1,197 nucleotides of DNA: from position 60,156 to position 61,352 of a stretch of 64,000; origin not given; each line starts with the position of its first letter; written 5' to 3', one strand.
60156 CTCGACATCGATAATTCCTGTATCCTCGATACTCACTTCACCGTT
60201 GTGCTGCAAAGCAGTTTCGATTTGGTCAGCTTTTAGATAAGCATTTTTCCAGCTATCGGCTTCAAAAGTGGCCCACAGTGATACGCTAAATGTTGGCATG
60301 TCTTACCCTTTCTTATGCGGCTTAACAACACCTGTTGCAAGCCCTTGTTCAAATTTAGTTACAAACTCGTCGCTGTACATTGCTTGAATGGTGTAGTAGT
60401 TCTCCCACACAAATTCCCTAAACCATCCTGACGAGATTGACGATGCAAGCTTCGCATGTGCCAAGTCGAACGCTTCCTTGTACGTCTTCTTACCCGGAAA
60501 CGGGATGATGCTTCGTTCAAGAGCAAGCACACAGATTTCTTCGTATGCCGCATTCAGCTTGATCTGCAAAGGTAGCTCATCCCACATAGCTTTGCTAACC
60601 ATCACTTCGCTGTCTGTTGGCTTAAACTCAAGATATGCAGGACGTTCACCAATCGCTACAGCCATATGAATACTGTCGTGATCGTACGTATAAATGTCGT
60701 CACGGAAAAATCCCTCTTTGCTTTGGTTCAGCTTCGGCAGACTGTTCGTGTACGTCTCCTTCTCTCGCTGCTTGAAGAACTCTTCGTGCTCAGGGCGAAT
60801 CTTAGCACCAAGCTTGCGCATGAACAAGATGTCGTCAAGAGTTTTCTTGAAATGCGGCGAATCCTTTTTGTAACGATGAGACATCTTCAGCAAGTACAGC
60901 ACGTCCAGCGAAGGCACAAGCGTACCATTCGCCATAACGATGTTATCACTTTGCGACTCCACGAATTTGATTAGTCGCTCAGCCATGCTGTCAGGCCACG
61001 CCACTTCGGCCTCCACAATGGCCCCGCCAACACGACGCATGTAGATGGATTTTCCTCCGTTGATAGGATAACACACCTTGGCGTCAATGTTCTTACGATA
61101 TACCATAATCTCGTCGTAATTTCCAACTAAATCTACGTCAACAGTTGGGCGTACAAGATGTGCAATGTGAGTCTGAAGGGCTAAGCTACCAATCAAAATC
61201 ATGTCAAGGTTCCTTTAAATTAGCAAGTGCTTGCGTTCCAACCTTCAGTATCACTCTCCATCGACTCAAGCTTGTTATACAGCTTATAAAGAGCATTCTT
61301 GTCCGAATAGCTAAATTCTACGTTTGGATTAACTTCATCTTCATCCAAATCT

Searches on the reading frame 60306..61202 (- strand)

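Call 82: search_protein_families(library=pfam, proteins=[window:60306-61202:-], max_evalue=0.0001)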
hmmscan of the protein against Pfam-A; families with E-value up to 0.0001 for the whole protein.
window:60306-61202:- (299 aa): 2 families
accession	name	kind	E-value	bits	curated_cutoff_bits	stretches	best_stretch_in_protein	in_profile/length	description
PF23940.1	DUF7275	-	1.1e-62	211.7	27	1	101-277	1-179/188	Domain of unknown function (DUF7275)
PF23942.1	DUF7277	-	4.3e-08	34.2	27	1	1-78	1-75/87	Domain of unknown function (DUF7277)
